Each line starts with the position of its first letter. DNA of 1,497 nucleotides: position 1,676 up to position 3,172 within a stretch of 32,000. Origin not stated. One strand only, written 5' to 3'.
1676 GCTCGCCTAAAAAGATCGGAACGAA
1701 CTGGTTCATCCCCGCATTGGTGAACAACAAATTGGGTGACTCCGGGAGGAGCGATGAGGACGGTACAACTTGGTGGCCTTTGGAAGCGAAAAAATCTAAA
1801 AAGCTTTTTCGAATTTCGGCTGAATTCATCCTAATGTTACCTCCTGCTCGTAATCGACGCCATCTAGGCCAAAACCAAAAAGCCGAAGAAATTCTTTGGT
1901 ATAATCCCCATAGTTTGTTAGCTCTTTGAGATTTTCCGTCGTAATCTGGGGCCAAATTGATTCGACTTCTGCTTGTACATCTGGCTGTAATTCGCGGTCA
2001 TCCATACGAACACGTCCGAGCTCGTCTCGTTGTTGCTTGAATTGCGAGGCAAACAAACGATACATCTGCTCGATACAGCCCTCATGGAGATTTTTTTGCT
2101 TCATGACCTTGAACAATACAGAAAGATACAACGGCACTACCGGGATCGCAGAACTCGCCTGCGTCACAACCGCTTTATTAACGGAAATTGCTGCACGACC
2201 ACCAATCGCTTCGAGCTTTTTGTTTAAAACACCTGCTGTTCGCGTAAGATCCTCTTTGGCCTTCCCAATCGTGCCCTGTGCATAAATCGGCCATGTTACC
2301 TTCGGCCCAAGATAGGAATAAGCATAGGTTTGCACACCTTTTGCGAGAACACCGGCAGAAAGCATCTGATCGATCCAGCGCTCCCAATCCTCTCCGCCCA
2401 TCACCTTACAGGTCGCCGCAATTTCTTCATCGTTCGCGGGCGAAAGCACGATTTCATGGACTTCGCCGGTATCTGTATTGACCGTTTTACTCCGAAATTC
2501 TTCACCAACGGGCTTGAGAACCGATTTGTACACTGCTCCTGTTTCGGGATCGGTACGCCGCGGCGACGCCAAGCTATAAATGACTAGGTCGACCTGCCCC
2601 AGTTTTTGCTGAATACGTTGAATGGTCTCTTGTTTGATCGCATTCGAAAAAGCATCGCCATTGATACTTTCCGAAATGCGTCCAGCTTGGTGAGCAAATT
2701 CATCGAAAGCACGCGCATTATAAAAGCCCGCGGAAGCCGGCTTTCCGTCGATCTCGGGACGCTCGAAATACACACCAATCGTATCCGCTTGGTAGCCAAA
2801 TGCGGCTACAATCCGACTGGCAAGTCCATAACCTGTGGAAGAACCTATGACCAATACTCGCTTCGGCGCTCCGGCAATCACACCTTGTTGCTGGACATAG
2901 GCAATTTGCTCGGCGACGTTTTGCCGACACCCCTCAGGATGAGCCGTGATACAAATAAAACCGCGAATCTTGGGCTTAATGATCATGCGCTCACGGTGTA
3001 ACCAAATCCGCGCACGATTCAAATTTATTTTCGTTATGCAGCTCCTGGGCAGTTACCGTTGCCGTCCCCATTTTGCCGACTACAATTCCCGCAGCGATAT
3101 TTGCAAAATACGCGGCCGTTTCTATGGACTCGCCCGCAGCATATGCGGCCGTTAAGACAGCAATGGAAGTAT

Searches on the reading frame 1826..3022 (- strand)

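Call 16: search_protein_families(library=pfam, proteins=[window:1826-3022:-], max_evalue=0.001)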
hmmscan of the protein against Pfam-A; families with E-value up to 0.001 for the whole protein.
window:1826-3022:- (398 aa): 3 families
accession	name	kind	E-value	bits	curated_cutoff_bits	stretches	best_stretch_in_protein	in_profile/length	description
PF12241.14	Enoyl_reductase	-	1.3e-109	365.6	22.1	1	94-327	1-234/236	Trans-2-enoyl-CoA reductase catalytic region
PF12242.14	Eno-Rase_NADH_b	-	2.1e-38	130.4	23.4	1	14-89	1-76/79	NAD(P)H binding domain of trans-2-enoyl-CoA reductase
PF07055.18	Eno-Rase_FAD_bd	-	1.3e-27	96.4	25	1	333-395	2-64/64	Enoyl reductase FAD binding domain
